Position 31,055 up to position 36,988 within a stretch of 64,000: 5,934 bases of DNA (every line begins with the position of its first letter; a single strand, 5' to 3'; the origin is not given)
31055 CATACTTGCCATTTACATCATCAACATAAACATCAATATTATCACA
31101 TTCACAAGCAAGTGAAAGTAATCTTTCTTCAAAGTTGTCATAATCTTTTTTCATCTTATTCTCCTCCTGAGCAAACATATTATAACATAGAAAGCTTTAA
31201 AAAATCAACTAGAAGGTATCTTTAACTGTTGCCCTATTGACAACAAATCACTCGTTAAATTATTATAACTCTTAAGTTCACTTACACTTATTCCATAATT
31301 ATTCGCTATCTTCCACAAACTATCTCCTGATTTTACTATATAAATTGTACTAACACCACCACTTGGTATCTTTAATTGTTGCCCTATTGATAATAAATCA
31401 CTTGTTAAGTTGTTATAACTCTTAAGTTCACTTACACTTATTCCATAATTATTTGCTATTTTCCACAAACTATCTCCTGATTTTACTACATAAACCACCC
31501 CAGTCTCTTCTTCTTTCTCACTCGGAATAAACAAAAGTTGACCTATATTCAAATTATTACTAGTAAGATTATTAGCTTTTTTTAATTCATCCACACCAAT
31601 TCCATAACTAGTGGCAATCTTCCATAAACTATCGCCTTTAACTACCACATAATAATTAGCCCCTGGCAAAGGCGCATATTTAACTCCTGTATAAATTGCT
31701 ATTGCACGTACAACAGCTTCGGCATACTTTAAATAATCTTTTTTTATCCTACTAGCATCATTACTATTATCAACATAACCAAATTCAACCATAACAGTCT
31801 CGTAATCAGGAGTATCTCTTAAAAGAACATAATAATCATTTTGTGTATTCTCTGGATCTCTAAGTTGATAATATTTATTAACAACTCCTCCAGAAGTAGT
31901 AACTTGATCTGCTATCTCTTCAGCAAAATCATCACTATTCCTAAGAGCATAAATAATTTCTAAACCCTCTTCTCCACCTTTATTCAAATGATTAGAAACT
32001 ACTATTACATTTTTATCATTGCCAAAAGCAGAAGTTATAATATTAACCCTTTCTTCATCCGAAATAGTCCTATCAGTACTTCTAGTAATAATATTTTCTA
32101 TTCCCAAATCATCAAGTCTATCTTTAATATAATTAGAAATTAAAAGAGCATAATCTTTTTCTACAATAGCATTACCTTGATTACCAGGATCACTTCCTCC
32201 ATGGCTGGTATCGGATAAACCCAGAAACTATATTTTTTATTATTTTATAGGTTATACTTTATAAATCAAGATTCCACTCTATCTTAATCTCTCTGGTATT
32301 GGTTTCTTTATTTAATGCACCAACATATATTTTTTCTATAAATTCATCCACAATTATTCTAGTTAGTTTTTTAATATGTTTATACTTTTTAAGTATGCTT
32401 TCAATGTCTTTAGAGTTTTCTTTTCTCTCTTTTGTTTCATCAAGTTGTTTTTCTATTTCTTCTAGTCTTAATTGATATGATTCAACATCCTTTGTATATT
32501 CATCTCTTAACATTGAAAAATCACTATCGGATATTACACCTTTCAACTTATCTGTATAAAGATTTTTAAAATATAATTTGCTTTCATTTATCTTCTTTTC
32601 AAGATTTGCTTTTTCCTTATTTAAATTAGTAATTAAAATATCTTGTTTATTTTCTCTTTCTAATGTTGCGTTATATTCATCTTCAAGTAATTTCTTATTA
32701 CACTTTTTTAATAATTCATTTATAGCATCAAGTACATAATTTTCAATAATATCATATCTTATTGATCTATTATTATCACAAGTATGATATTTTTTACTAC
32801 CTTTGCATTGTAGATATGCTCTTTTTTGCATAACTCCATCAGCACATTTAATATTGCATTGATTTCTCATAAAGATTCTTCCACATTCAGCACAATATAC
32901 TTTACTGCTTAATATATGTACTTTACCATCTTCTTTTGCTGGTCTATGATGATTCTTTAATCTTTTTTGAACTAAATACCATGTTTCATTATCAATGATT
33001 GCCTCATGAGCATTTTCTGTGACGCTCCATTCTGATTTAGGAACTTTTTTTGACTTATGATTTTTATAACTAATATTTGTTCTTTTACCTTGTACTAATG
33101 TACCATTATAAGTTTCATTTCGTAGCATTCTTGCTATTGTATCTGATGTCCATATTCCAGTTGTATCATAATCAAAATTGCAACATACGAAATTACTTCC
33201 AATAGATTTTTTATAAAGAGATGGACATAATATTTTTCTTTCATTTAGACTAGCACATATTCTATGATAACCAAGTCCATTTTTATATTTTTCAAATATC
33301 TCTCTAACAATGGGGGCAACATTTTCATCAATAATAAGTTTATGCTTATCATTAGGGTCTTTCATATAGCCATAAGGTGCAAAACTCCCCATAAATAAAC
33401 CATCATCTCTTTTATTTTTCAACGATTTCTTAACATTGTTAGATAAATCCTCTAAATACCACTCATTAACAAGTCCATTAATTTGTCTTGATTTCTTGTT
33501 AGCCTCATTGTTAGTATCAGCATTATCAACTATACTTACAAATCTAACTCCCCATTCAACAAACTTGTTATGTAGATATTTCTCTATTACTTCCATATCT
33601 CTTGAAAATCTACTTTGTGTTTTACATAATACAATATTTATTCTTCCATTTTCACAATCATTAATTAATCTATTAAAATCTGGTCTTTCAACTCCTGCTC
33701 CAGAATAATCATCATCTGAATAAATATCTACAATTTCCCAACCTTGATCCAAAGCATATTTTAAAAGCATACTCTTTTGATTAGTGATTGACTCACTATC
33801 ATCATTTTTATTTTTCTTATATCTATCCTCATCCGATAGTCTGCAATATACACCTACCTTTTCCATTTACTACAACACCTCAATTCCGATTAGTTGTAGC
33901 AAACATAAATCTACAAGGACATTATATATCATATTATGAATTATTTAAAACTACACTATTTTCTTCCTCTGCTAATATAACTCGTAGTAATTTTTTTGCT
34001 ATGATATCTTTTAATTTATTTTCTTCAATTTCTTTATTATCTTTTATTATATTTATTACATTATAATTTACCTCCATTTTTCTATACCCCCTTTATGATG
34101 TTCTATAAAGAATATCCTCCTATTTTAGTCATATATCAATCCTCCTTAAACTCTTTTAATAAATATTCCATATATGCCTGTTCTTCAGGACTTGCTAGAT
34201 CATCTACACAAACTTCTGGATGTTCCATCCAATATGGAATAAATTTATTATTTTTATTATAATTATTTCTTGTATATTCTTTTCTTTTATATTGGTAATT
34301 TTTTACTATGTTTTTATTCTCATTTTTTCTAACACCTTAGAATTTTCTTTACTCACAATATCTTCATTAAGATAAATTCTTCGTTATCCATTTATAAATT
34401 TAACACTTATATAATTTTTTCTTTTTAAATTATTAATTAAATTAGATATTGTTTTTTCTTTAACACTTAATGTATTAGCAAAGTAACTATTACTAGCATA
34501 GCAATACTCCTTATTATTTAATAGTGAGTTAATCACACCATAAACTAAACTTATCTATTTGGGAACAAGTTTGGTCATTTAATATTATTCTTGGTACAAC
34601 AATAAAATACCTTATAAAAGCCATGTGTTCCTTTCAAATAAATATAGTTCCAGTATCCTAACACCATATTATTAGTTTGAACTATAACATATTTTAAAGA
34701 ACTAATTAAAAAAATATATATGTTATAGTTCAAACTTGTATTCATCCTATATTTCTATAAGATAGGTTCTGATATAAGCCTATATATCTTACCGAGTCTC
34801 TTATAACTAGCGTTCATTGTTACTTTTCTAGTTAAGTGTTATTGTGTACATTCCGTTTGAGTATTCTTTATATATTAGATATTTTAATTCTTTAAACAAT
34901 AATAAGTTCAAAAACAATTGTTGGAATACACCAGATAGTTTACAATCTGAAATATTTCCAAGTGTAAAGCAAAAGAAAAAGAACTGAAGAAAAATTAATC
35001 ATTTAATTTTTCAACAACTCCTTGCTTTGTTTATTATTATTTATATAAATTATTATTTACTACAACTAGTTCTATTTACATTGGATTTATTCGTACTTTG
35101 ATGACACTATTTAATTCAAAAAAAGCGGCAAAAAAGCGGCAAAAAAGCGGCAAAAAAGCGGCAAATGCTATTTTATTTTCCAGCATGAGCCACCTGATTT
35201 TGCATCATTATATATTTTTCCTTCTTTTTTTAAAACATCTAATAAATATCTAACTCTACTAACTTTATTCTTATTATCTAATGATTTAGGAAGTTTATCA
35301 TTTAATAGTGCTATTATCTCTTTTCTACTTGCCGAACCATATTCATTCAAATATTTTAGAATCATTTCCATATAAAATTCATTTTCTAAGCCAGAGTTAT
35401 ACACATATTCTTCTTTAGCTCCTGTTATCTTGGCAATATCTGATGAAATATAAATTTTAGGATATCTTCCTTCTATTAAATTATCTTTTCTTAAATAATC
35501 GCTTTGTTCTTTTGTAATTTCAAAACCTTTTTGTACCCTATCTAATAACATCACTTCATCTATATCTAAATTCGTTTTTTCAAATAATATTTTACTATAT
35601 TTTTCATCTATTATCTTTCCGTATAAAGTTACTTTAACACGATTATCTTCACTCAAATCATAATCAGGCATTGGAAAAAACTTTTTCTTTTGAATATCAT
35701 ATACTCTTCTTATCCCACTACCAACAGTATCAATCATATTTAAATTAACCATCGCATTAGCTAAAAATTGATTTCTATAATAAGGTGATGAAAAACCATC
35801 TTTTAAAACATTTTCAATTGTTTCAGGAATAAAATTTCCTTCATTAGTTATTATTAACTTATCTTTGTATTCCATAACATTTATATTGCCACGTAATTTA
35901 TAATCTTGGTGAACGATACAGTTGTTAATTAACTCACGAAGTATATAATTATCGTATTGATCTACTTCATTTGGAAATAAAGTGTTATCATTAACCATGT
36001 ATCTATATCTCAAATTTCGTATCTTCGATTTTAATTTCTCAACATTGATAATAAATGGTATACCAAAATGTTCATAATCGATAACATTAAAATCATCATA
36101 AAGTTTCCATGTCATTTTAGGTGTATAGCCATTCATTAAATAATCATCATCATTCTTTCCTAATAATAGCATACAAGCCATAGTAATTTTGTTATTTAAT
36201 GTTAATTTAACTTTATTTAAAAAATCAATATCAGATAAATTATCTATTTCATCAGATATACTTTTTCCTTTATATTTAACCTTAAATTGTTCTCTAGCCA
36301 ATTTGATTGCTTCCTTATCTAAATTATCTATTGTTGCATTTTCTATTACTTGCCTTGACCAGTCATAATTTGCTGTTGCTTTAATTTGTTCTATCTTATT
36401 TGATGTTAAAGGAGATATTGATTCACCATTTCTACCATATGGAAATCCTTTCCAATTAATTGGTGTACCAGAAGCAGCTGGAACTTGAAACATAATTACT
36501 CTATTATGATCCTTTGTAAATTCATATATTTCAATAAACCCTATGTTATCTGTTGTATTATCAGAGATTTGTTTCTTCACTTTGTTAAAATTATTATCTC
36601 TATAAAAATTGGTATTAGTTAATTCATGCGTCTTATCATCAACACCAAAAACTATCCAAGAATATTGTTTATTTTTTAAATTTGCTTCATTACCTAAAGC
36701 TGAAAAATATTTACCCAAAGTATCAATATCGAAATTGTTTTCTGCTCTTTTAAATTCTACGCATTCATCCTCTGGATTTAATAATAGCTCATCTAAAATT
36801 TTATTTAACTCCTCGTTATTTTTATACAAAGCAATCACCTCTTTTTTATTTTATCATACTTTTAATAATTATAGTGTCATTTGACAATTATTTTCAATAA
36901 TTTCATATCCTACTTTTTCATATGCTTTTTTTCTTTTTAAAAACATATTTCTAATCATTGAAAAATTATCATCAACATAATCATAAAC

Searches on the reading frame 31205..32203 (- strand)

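Call 11: search_protein_families(library=pfam, proteins=[window:31205-32203:-], max_evalue=0.01)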
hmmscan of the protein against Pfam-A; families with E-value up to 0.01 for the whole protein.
window:31205-32203:- (332 aa): 7 families
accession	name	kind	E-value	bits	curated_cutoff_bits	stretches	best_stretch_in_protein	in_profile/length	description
PF01476.26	LysM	-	6.4e-54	180.1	20.9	3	238-280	1-43/43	LysM domain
PF01520.23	Amidase_3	-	6.3e-27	95.2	27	1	1-169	7-173/174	N-acetylmuramoyl-L-alanine amidase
PF23473.1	LysM3_LYK4_5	-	2.4e-13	50.4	29.3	1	185-218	5-38/48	LYK4/5 LysM3 domain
PF23577.1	LysM_RLK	-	2.9e-10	40.4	27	0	238-265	3-30/44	LysM domain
PF23446.1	LysM1_NFP_LYK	-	4.6e-10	40.7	36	0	192-227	17-54/60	NFP/LYK LysM1 domain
PF23472.1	LysM2_CERK1_LYK3_4_5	-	1.2e-07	32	27.4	0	286-330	6-54/56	LYK3/4/5 LysM2 domain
PF03167.25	UDG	-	0.0039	17.7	24.3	0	227-256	17-46/141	Uracil DNA glycosylase superfamily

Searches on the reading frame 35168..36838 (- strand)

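Call 11: search_protein_families(library=pfam, proteins=[window:35168-36838:-], max_evalue=0.01)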
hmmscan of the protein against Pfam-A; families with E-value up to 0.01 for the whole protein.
window:35168-36838:- (556 aa): 2 families
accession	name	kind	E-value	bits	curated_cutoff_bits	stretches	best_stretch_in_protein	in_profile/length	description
PF13749.12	HATPase_c_4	-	2.1e-15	56.9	26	1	318-405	3-89/89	Putative ATP-dependent DNA helicase recG C-terminal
PF04326.19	SLFN_AlbA_2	-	3e-14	54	25.3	1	23-144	1-117/118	Schlafen, AlbA_2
